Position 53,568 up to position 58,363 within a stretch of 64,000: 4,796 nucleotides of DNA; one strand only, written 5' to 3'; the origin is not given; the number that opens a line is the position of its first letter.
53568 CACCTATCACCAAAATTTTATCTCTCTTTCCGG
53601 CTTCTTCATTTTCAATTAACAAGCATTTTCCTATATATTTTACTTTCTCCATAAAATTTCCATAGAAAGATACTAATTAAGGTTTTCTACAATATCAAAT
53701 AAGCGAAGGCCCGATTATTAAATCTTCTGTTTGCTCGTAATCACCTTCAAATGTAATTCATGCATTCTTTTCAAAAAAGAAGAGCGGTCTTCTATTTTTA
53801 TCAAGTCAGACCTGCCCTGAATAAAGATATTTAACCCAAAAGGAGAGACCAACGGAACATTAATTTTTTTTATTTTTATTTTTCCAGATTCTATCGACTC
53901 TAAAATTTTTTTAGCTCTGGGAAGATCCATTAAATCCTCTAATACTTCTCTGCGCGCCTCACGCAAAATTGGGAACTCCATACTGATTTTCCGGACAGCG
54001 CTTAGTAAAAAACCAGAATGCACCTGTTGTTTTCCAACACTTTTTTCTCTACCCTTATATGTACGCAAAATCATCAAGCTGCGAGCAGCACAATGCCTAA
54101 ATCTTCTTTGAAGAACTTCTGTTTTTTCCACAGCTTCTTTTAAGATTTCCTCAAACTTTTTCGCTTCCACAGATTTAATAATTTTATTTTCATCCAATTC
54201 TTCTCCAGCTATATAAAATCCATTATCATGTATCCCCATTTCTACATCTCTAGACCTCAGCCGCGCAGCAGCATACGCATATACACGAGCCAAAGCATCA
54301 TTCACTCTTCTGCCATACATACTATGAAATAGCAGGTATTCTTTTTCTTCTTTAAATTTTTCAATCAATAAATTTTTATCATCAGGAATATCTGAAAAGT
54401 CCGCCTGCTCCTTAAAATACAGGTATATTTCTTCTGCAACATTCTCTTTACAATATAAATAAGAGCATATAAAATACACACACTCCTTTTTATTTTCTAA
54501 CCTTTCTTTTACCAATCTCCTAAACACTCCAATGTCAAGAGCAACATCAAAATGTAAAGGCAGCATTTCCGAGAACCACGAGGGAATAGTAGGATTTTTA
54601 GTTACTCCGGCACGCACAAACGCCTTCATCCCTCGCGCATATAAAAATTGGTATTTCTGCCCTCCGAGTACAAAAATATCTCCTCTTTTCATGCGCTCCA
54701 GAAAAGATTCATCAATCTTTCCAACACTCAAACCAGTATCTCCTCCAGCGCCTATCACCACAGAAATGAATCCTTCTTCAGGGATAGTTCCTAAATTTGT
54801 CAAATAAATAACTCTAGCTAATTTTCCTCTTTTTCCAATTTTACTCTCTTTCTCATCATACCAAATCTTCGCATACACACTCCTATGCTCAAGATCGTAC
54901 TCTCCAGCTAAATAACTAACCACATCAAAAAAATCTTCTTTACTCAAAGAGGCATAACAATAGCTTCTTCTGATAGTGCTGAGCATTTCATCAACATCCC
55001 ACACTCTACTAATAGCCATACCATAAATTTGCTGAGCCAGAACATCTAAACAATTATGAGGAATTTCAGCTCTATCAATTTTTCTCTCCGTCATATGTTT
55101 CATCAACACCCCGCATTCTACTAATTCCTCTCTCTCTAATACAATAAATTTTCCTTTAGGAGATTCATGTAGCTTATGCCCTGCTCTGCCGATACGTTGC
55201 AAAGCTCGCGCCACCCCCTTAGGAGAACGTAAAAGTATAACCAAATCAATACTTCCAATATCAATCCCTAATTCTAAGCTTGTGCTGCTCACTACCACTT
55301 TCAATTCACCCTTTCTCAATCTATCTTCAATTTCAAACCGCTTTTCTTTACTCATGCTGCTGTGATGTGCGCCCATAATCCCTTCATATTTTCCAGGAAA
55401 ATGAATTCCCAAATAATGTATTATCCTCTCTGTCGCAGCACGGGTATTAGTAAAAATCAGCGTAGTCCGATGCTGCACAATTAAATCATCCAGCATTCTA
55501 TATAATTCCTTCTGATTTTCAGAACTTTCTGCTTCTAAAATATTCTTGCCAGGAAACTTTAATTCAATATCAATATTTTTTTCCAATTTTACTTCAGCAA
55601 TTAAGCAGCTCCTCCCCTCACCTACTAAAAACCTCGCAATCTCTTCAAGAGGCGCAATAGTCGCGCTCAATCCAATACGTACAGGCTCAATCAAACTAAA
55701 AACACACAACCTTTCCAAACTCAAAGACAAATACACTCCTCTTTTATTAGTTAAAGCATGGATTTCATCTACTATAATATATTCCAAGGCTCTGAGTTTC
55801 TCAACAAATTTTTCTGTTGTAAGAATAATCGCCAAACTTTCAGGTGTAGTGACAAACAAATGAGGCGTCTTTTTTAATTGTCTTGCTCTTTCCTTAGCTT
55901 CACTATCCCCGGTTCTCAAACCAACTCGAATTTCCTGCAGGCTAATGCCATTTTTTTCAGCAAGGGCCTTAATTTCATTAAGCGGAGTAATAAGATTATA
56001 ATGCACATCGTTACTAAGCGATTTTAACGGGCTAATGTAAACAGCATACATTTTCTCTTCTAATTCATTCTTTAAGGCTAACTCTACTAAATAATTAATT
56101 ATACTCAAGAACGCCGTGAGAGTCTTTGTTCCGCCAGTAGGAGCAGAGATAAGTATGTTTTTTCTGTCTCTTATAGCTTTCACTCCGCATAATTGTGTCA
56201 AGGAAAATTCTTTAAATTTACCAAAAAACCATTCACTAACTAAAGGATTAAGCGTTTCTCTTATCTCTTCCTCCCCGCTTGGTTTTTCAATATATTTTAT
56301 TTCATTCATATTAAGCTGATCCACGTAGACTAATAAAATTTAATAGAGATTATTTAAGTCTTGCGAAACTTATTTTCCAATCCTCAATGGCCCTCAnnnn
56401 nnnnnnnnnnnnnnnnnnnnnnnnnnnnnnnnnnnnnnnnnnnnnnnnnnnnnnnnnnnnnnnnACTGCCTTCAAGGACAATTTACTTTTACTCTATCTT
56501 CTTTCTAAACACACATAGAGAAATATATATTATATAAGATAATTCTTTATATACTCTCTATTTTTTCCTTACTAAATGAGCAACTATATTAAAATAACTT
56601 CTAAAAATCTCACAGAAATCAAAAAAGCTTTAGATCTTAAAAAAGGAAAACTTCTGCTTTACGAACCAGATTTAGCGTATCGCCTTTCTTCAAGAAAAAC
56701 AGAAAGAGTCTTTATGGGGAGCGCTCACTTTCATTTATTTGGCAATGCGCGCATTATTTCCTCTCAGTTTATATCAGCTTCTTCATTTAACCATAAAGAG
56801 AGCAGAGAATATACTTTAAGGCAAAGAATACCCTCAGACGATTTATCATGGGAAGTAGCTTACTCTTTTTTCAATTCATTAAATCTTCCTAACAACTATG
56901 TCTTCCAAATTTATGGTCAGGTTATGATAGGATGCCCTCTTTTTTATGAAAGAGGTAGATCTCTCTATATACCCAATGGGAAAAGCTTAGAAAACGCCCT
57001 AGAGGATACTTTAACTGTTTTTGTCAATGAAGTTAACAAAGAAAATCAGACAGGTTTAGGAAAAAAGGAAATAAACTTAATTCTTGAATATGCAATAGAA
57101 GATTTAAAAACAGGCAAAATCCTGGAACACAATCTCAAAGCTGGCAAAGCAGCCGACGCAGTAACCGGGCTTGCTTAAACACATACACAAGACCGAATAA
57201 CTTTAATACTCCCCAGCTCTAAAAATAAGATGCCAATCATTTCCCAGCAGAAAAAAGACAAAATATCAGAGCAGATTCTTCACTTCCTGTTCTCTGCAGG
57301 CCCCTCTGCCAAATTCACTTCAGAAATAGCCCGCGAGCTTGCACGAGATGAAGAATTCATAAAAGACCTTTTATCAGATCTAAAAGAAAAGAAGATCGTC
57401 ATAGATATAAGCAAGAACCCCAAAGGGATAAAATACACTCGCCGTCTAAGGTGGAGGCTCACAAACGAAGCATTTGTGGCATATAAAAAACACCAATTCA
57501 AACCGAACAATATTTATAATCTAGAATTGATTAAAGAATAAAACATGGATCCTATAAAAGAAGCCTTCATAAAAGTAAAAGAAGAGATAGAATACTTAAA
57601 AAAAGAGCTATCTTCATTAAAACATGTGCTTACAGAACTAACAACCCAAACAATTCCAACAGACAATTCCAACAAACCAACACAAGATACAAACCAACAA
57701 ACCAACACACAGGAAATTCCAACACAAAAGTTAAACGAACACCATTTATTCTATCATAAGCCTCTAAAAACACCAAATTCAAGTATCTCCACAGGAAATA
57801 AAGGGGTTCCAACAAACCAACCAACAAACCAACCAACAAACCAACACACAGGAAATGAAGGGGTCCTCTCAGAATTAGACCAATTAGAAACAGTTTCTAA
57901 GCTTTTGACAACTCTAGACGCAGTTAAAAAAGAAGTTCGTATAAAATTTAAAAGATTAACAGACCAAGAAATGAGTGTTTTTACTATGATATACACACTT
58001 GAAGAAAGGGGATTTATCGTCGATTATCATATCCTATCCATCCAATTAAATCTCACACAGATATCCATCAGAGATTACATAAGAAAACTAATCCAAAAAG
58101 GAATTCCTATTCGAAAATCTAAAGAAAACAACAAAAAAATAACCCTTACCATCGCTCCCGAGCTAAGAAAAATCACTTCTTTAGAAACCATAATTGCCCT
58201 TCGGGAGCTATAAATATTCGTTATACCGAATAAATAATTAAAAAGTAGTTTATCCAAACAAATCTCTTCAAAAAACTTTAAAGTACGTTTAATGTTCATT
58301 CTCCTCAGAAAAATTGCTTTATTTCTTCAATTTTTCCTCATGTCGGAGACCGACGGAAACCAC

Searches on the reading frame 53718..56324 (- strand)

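Call 4: search_protein_families(library=pfam, proteins=[window:53718-56324:-])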
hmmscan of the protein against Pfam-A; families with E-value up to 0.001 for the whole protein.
window:53718-56324:- (868 aa): 6 families
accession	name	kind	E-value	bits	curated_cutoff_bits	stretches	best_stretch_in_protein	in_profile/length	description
PF08494.16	DEAD_assoc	-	1.4e-59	201.6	23.5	1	646-830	1-191/191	DEAD/H associated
PF19306.5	WH_Lhr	-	1.2e-34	119.6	27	1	410-577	2-165/168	Large helicase-related protein, winged helix domain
PF00270.35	DEAD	-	6.7e-23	81.7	26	1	47-226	7-164/167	DEAD/DEAH box helicase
PF00271.37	Helicase_C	-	5.8e-19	68.8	23.5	1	276-382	4-107/110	Helicase conserved C-terminal domain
PF04851.21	ResIII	-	9.8e-08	32.5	22.5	1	49-223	20-162/164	Type III restriction enzyme, res subunit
PF22590.2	Cas3-like_C_2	-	0.0007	20.3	27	0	286-381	3-101/106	CRISPR-associated nuclease/helicase Cas3, C-terminal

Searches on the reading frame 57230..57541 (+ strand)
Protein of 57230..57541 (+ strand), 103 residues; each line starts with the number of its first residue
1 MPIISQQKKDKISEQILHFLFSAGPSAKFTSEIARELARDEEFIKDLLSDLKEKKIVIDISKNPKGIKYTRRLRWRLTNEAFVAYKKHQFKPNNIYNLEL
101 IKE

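Call 48: search_protein_families(library=pfam, proteins=[window:57230-57541:+], max_evalue=0.01)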
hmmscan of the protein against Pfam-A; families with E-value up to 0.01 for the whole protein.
window:57230-57541:+ (103 aa): 0 families

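Call 63: search_protein_families(library=ncbifam, proteins=[window:57230-57541:+], max_evalue=0.01)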
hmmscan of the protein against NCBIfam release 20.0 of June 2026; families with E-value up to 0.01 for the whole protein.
window:57230-57541:+ (103 aa): 1 family
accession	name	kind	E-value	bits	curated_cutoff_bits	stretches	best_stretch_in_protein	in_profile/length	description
TIGR01884.1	cas_HTH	subfamily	0.00064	19.2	60.2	1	12-70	143-199/202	CRISPR-associated CARF protein Csa3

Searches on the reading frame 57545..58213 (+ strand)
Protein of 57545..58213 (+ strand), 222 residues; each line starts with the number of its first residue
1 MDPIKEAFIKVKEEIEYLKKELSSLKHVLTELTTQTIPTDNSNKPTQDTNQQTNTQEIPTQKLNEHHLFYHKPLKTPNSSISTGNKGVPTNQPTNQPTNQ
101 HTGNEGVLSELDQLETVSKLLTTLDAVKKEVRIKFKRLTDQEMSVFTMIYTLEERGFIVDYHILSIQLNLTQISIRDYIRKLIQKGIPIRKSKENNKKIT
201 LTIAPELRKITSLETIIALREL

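Call 48: search_protein_families(library=pfam, proteins=[window:57545-58213:+], max_evalue=0.01)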
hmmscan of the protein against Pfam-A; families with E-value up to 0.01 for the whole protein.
window:57545-58213:+ (222 aa): 2 families
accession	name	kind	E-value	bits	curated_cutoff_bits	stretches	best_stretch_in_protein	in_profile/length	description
PF04886.17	PT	-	0.0014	18.5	26.2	1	89-102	10-23/36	PT disordered repeat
PF22813.1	TcaA_2nd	-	0.0089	16.8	26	0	15-72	42-98/103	TcaA protein second domain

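Call 54: find_homologous_proteins(query=window:57545-58213:+, max_evalue=0.001)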
Query window:57545-58213:+ (222 aa): 202 proteins with E <= 0.001 among 729 candidates; the best 120 are listed.
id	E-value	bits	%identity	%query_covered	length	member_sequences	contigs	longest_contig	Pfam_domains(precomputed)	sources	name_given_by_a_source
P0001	4.9e-71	257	61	100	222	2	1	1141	-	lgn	-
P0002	1.1e-63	233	58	100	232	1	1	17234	-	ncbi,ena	-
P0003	1.3e-63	232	55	100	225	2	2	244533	-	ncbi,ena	ncbi:MAG: hypothetical protein AABW79_02145 [Nanoarchaeota archaeon]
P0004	5.9e-63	230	59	100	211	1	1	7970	-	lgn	-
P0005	5.7e-62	227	55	100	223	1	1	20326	-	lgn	-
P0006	1.7e-61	226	53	100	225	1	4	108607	-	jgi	jgi:hypothetical protein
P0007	7.8e-61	223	56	100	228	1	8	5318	-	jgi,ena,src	-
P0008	1.6e-60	222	53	100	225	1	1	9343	-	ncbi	-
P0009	5.3e-60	221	53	100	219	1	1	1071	PF08279.19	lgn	-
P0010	2.8e-59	218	52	100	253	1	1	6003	-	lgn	-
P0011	9.8e-59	217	56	100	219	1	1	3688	-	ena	-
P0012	1.3e-58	216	55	100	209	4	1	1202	-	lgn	-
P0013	3.8e-58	215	51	100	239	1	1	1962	-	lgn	-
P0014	7.4e-58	214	51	100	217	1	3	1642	-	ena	-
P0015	4.3e-57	211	52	100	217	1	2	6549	-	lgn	-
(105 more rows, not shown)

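Call 57: find_related_loci(query=A1, collection=metagenome_contigs, flank=7500)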
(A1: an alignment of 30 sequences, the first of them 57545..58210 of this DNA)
Query A1 (222 aa) in metagenome_contigs; peptide patterns used: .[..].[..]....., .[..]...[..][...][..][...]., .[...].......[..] (x = any residue, [..] = any of these).
600 stretches matched a pattern (row limit reached: there are more); 419 encode a relative of the query (tblastn E <= 1e-3); the best 80 are kept; 80 distinct loci.
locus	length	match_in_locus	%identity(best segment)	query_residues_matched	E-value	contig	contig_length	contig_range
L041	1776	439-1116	56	2-222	4e-72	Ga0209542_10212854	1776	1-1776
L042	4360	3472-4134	51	1-222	1e-63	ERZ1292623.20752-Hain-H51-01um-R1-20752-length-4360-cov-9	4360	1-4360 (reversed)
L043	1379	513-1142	51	1-222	5e-67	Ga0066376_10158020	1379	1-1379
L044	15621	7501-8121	50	1-212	4e-61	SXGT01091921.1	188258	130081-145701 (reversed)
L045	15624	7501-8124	49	1-212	3e-60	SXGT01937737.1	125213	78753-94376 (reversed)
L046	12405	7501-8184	49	1-222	3e-59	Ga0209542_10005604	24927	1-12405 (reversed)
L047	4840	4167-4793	50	1-222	5e-59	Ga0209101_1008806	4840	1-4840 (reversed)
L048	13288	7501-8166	49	4-222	5e-59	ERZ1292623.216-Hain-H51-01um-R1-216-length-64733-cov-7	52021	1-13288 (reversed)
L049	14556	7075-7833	46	1-222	4e-58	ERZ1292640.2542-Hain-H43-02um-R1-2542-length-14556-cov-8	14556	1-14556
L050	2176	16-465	62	81-222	9e-59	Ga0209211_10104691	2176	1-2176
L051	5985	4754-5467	48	2-222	2e-57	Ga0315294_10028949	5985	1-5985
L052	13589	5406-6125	46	2-220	5e-56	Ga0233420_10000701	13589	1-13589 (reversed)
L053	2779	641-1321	48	2-222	8e-56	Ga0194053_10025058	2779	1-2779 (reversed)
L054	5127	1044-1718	46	1-222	8e-55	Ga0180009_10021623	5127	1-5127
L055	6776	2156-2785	51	1-222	1e-54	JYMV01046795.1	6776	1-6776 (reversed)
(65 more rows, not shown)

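Call 63: search_protein_families(library=ncbifam, proteins=[window:57545-58213:+], max_evalue=0.01)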
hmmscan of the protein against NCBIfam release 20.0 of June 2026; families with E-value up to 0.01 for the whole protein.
window:57545-58213:+ (222 aa): 0 families
